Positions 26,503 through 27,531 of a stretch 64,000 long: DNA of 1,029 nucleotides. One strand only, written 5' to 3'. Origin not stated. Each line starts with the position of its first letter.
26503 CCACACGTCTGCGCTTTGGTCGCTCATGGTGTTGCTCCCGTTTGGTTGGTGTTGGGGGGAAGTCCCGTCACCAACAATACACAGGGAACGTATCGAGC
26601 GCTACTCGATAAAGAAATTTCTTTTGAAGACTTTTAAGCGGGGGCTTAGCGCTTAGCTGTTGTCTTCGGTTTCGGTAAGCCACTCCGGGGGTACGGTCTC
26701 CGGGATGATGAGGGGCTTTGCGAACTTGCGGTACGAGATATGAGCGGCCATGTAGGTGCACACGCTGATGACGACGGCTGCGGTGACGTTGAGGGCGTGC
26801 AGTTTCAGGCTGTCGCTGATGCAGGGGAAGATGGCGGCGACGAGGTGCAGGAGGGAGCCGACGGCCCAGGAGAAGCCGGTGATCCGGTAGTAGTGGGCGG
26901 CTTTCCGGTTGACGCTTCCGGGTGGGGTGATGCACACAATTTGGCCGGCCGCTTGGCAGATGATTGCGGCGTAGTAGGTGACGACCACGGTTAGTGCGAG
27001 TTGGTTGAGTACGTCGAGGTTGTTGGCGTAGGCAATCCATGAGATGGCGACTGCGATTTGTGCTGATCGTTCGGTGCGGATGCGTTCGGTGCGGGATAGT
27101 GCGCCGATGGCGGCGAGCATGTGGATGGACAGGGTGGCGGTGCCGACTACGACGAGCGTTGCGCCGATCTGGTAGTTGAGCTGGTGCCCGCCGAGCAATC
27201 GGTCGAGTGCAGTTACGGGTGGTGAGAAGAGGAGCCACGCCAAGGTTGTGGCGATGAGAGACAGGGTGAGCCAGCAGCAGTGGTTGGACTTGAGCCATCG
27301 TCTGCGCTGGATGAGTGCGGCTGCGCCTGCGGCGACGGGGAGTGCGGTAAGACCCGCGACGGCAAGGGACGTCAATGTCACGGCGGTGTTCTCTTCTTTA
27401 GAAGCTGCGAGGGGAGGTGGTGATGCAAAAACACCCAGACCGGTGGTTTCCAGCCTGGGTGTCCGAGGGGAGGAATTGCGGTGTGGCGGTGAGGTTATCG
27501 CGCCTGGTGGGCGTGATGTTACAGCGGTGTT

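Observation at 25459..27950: Leftward cassette (Lsr2 + membrane proteins) between lysis genes and the repressor: likely prophage-expressed exclusion/defence module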

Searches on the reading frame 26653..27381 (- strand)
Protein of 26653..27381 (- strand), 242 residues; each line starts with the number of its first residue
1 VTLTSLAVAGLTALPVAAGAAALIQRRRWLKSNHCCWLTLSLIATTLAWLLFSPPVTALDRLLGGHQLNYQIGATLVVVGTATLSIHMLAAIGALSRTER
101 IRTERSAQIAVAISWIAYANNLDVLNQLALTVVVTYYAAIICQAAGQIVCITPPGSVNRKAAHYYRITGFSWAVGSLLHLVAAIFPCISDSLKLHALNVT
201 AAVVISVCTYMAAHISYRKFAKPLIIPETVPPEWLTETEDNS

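Call 4: search_protein_families(library=pfam, proteins=[window:26653-27381:-], max_evalue=0.1)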
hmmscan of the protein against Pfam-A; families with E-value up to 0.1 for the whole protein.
window:26653-27381:- (242 aa): 0 families

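Call 9: search_protein_families(library=phrogs, proteins=[window:26653-27381:-], max_evalue=0.01)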
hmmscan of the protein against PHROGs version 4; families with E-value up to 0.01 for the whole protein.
window:26653-27381:- (242 aa): 0 families

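Call 10: search_protein_families(library=padloc, proteins=[window:26653-27381:-], max_evalue=0.1)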
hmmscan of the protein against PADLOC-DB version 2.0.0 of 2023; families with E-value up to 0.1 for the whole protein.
window:26653-27381:- (242 aa): 0 families

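Call 11: search_protein_families(library=ncbifam, proteins=[window:26653-27381:-], max_evalue=0.1)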
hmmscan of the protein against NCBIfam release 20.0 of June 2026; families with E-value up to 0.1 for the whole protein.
window:26653-27381:- (242 aa): 1 family
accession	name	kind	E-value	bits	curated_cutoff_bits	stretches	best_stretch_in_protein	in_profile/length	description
TIGR03624.1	TIGR03624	subfamily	0.057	12.7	136.05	1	4-85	37-121/346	putative hydrolase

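Call 13: search_dna_similar(query=window:26653-27381:-, collection=phages, mode=protein, max_evalue=0.01, max_rows=40)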
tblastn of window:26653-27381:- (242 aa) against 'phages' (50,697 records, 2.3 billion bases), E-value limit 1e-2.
Records with a match: 12; places in all: 12; records where one place covers at least 80% of the query: 12.
Best place of each record, by identity: >=99% 2; 95-99% 4; <60% 6.
By first word of the organism name: Gordonia 12.
By host as written in the record: Gordonia terrae 3612 12.
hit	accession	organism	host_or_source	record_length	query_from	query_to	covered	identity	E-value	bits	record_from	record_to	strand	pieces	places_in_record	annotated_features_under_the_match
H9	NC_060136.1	Gordonia phage Kudefre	Gordonia terrae 3612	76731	24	242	90%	100.0%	1e-142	446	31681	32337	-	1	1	40: membrane protein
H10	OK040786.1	Gordonia phage Kudefre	Gordonia terrae 3612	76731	24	242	90%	100.0%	1e-142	446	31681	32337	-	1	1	40: membrane protein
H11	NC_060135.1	Gordonia Phage Sephiroth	Gordonia terrae 3612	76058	24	242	90%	98.6%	1e-140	440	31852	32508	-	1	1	41: membrane protein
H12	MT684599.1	Gordonia Phage Sephiroth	Gordonia terrae 3612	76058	24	242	90%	98.6%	1e-140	440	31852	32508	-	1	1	41: membrane protein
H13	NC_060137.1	Gordonia phage Syleon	Gordonia terrae 3612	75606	25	242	90%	96.8%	1e-136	429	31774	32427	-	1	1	41: membrane protein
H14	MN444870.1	Gordonia phage Syleon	Gordonia terrae 3612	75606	25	242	90%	96.8%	1e-136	429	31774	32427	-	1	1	41: membrane protein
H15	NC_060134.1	Gordonia phage Octobien14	Gordonia terrae 3612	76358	24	242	90%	49.3%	2e-57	201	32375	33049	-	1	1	42: membrane protein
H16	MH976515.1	Gordonia phage Octobien14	Gordonia terrae 3612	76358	24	242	90%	49.3%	2e-57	201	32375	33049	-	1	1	42: membrane protein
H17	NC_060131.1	Gordonia phage Neville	Gordonia terrae 3612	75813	25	232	86%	27.8%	5e-6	53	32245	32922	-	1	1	39: membrane protein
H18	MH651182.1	Gordonia phage Neville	Gordonia terrae 3612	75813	25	232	86%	27.8%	5e-6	53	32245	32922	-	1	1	39: membrane protein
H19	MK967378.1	Gordonia phage Trax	Gordonia terrae 3612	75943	25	232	86%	27.8%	5e-6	53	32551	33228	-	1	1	39: membrane protein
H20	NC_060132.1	Gordonia phage Trax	Gordonia terrae 3612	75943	25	232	86%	27.8%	5e-6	53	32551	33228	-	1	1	39: membrane protein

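Call 15: get_annotated_region(hit=H18, flank=4500)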
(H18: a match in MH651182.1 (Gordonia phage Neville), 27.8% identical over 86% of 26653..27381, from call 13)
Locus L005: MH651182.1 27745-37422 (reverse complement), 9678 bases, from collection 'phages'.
description: Gordonia phage Neville, complete genome.
organism: Gordonia phage Neville (NCBI taxid 2301693)
taxonomy: Viruses; Duplodnaviria; Heunggongvirae; Uroviricota; Caudoviricetes; Deeyouvirinae; Nevillevirus; Nevillevirus neville
host: Gordonia terrae 3612; source: soil; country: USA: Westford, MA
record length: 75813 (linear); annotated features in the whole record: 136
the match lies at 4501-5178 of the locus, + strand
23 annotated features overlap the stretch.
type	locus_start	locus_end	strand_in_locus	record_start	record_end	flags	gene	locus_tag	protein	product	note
CDS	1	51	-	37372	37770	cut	54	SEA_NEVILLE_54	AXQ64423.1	hypothetical protein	-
CDS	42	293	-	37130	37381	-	53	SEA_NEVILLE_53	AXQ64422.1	hypothetical protein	-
CDS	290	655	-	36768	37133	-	52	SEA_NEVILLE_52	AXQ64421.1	hypothetical protein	-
CDS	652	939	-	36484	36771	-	51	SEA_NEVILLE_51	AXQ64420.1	hypothetical protein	-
CDS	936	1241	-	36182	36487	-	50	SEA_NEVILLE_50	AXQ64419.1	hypothetical protein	-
CDS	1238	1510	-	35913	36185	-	49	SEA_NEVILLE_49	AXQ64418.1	hypothetical protein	-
CDS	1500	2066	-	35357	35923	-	48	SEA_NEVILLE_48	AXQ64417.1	phosphoribosyltransferase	phosphoribosyl transferase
CDS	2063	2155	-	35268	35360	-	47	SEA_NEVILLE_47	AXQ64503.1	membrane protein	-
CDS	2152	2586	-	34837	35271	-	46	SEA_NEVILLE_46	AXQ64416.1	hypothetical protein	-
CDS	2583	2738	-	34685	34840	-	45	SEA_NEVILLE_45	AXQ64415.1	hypothetical protein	-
CDS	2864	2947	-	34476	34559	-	44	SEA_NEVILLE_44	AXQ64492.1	hypothetical protein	-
CDS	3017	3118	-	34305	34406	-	43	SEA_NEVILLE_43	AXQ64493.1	hypothetical protein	-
CDS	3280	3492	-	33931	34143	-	42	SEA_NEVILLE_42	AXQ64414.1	excise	-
CDS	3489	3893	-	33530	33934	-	41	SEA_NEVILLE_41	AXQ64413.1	Cro protein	Cro (control of repressor's operator); Cro (control of repressor's operator)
CDS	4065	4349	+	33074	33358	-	40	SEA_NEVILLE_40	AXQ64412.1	immunity repressor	-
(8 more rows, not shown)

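Call 16: find_homologous_proteins(query=window:26653-27381:-, max_evalue=0.001)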
Query window:26653-27381:- (242 aa): 1 proteins with E <= 0.001 among 6623 candidates.
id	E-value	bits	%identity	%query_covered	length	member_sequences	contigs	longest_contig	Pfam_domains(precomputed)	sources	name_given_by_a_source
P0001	2.6e-145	500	97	100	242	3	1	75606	-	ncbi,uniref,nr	ncbi:membrane protein [Gordonia phage Syleon]|uniref:Membrane protein n=1 Tax=Gordonia phage Syleon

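Call 25: search_protein_representatives(protein=window:26653-27381:-)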
Query: 242 residues. Proteins with E-value up to 0.001 (for the whole library): 1; up to 1e-10: 1; up to 1e-30: 1. The best 1 are listed.
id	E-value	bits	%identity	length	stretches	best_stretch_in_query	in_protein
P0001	8.4e-146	499.9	97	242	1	1-242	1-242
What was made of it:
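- There is no homology to any sensor, protease or anti-repressor family (calls 4, 9-11, 25).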

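Call 33: find_homologous_proteins(query=A1, max_evalue=0.01)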
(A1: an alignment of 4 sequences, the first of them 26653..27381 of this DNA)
Query A1 (4 sequences) (242 aa, profile of the alignment): 3 proteins with E <= 0.01 among 8000 candidates.
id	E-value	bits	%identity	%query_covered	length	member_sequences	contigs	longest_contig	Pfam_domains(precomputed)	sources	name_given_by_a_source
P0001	1.1e-125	436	97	100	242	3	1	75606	-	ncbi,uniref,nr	ncbi:membrane protein [Gordonia phage Syleon]|uniref:Membrane protein n=1 Tax=Gordonia phage Syleon 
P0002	9.9e-103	361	28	92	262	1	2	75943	-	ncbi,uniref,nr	ncbi:membrane protein [Gordonia phage Neville]|uniref:Membrane protein n=2 Tax=Nevillevirus TaxID=30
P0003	3.1e-57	212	25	92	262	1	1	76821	-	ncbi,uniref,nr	ncbi:membrane protein [Gordonia phage Rabbitrun]|uniref:Membrane protein n=1 Tax=Gordonia phage Rabb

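Call 34: find_related_loci(query=A1, collection=genome_contigs, flank=8000)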
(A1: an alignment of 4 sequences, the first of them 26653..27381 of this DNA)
Query A1 (242 aa) in genome_contigs; peptide patterns used: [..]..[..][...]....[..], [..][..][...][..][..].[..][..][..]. (x = any residue, [..] = any of these).
119 stretches matched a pattern, but none encodes a relative of the query by tblastn (E <= 1e-3).

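Call 45: search_dna_similar(query=P0003, collection=phages, mode=protein, max_evalue=0.001, max_rows=40)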
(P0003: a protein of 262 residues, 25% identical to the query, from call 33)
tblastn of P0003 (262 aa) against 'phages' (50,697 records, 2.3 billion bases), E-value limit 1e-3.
Records with a match: 6; places in all: 6; records where one place covers at least 80% of the query: 6.
Best place of each record, by identity: >=99% 2; 60-80% 4.
By first word of the organism name: Gordonia 6.
By host as written in the record: Gordonia terrae 3612 4; Gordonia Terrae CAG3 2.
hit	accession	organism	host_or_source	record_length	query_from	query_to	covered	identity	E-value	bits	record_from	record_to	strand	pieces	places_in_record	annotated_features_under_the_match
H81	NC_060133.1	Gordonia phage Rabbitrun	Gordonia Terrae CAG3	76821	1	262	100%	100.0%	3e-155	483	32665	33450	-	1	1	41: membrane protein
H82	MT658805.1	Gordonia phage Rabbitrun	Gordonia Terrae CAG3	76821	1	262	100%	100.0%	3e-155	483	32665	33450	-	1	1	41: membrane protein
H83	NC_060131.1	Gordonia phage Neville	Gordonia terrae 3612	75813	1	262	100%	62.0%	3e-88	291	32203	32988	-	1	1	39: membrane protein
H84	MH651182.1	Gordonia phage Neville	Gordonia terrae 3612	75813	1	262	100%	62.0%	3e-88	291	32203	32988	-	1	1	39: membrane protein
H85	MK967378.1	Gordonia phage Trax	Gordonia terrae 3612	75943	1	262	100%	62.0%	3e-88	291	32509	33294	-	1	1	39: membrane protein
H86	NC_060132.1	Gordonia phage Trax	Gordonia terrae 3612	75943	1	262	100%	62.0%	3e-88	291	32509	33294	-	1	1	39: membrane protein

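Call 46: get_annotated_region(hit=H82, flank=4500)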
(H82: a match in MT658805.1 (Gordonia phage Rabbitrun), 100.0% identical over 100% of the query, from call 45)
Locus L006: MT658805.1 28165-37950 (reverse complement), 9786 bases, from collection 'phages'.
description: Gordonia phage Rabbitrun, complete genome.
organism: Gordonia phage Rabbitrun (NCBI taxid 2762280)
taxonomy: Viruses; Duplodnaviria; Heunggongvirae; Uroviricota; Caudoviricetes; Deeyouvirinae; Nevillevirus; Nevillevirus rabbitrun
host: Gordonia Terrae CAG3; source: soil; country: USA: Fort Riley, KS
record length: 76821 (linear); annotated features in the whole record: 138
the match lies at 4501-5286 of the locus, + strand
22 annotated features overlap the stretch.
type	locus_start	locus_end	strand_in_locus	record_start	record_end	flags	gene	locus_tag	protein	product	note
CDS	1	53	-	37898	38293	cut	55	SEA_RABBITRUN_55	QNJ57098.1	hypothetical protein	-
CDS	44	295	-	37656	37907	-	54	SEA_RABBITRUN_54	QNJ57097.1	hypothetical protein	-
CDS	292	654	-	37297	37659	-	53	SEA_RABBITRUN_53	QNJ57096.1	hypothetical protein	-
CDS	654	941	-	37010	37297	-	52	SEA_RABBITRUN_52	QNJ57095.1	hypothetical protein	-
CDS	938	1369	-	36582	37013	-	51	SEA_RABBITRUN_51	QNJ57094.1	hypothetical protein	-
CDS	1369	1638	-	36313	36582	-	50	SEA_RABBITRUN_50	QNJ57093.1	hypothetical protein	-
CDS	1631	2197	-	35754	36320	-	49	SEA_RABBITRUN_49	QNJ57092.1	phosphoribosyl transferase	-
CDS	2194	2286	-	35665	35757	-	48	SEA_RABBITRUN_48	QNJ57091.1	hypothetical protein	-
CDS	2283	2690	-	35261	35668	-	47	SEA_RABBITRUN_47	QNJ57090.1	hypothetical protein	-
CDS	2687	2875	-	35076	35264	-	46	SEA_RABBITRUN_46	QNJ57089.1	hypothetical protein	-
CDS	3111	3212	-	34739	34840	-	45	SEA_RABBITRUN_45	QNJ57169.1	hypothetical protein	-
CDS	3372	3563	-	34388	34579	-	44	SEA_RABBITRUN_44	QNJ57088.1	excise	-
CDS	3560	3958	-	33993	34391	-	43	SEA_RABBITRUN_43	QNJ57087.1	Cro protein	Cro (control of repressor's operator)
CDS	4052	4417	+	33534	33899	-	42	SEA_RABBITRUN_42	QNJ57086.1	immunity repressor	-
CDS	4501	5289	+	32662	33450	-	41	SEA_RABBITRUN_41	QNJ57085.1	membrane protein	-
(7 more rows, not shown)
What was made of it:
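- On Temperate lifestyle (prerequisite for a 'prophage-expressed' module): Neville and Rabbitrun also annotate excise and Cro (calls 15, 46).
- Core triad conserved in Nevillevirus: calls 15, 46.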

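Call 47: predict_structure(alignment_id=A2)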
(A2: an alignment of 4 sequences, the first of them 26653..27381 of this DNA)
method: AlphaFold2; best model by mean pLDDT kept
length: 242 residues; sequences in the alignment: 4
mean_pLDDT: 46.4   pTM: 0.37
mean pLDDT of the five models: 46.4, 44.9, 43.6, 43.5, 43.0
residues with pLDDT >= 90: 0; 70-90: 2; 50-70: 79; < 50: 161
segments of 3 or more residues with pLDDT < 50: 1-120, 199-232, 238-242
pLDDT, mean of each block of 10 residues (from residue 1): 40 42 41 39 41 37 40 42 43 40 40 46 54 55 58 63 58 57 57 51 46 40 36 51 39
secondary structure, 60 per line:
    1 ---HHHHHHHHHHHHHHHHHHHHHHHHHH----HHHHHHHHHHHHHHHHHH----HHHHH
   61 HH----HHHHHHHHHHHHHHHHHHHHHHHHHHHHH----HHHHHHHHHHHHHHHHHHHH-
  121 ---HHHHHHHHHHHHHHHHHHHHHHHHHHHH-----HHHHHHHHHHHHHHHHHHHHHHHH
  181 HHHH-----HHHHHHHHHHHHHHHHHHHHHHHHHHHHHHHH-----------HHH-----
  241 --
elements in order: H4-29 H34-51 H56-62 H67-95 H100-119 H124-151 H157-184 H190-221
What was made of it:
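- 26653..27381 (-): gp40, 7-TM inner-membrane protein (242 aa; predicted N-out/C-in); conserved partner of the repressor across Deeyouvirinae. Seven long helices in the AF2 model (call 47).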

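Call 70: find_related_loci(query=A1, collection=viral_contigs, flank=6000)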
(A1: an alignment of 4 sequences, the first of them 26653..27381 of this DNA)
Query A1 (242 aa) in viral_contigs; peptide patterns used: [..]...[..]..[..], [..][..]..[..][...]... (x = any residue, [..] = any of these).
94 stretches matched a pattern; 3 encode a relative of the query (tblastn E <= 1e-3); 3 distinct loci.
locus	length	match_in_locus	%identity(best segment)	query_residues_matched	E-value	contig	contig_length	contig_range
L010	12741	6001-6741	50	1-241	5e-69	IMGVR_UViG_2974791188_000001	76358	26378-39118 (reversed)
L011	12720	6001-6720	28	11-232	2e-11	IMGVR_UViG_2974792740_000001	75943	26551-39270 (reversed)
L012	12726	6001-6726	25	11-233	4e-6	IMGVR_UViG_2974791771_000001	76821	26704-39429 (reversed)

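Call 72: find_related_loci(query=A1, collection=metagenome_contigs, flank=6000)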
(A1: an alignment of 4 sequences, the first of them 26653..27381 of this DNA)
Query A1 (242 aa) in metagenome_contigs; peptide patterns used: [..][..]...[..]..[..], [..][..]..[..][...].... (x = any residue, [..] = any of these).
600 stretches matched a pattern, but none encodes a relative of the query by tblastn (E <= 1e-3).
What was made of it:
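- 26653..27381 (-): The family comprises only Kudefre/Sephiroth/Syleon, Octobien14, Neville/Trax and Rabbitrun (calls 13, 16, 25, 33, 34, 45, 70, 72).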

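Call 87: fold_search(model_id=the predicted structure, library=pdb)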
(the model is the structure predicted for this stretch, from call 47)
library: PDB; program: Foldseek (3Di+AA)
matches with E <= 10: 96; with E <= 0.001: 0
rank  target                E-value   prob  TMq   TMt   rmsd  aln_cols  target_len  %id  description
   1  9exo_A                1.3e+00  0.21  0.21  0.10  14.0       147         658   13  Wzc-K540M-2YE MgADP C1 (released 2025-04-23)
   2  6mhw_A                1.4e+00  0.06  0.16  0.08  22.4       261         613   13  Structure of human TRPV3 in the presence of 2-APB in C2 symmetry (1) (released 2018-10-03)
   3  8t3m_A                1.5e+00  0.06  0.15  0.12  19.6       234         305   12  TRPV1 in nanodisc bound with 3 LPA molecules (released 2024-05-08)
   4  9i2q_A                1.6e+00  0.20  0.21  0.10  14.0       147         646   13  Wzc-K540M-3YE MgADP C1 (released 2025-04-30)
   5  2z0o                  2.0e+00  0.11  0.21  0.15  24.4       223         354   14  Crystal structure of APPL1-BAR-PH domain (released 2008-05-13)
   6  4ckg_B                2.2e+00  0.12  0.23  0.16  25.1       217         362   12  Helical reconstruction of ACAP1(BAR-PH domain) decorated membrane tubules by cryo-electron microscopy (released 2014-10-15)
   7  7mz5_A                2.2e+00  0.05  0.15  0.11  19.4       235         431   13  Cryo-EM structure of RTX-bound full-length TRPV1 in C2 state (released 2021-09-22)
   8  8t3m_C                2.4e+00  0.04  0.15  0.13  19.9       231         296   12  TRPV1 in nanodisc bound with 3 LPA molecules (released 2024-05-08)
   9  7l2p_D                2.5e+00  0.04  0.14  0.09  21.8       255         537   12  cryo-EM structure of unliganded minimal TRPV1 (released 2021-09-22)
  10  6mpv_B                2.6e+00  0.04  0.17  0.15  25.0       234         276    9  Cryo-electron microscopy structure of Plasmodium falciparum Rh5/CyRPA/Ripr invasion complex (released 2018-12-12)
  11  9ued_A                2.6e+00  0.04  0.15  0.09  24.3       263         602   12  Cryo-EM structure of human TRPV3 in complex with sevoflurane determined in MSP2N2 nanodisc (released 2026-04-08)
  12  5h3d_B                2.8e+00  0.09  0.22  0.16  26.5       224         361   13  Helical structure of membrane tubules decorated by ACAP1 (BARPH doamin) protein by cryo-electron microscopy and MD sim (released 2019-01-16)
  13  8tsh_E                2.8e+00  0.08  0.18  0.17  32.4       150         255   11  S. thermodepolymerans KpsMT(E151Q)-KpsE in complex with ATP (released 2024-04-17)
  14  9exq_A                3.1e+00  0.13  0.23  0.11  13.6       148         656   12  Wzc-K540M-3YE-N711Y MgADP C1 (released 2025-04-23)
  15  8x0f_A                3.1e+00  0.13  0.29  0.12  13.9       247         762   11  Human FL Metabotropic glutamate receptor 5, mGlu5-5M with quisqualate and PAM VU29 (released 2024-11-06)
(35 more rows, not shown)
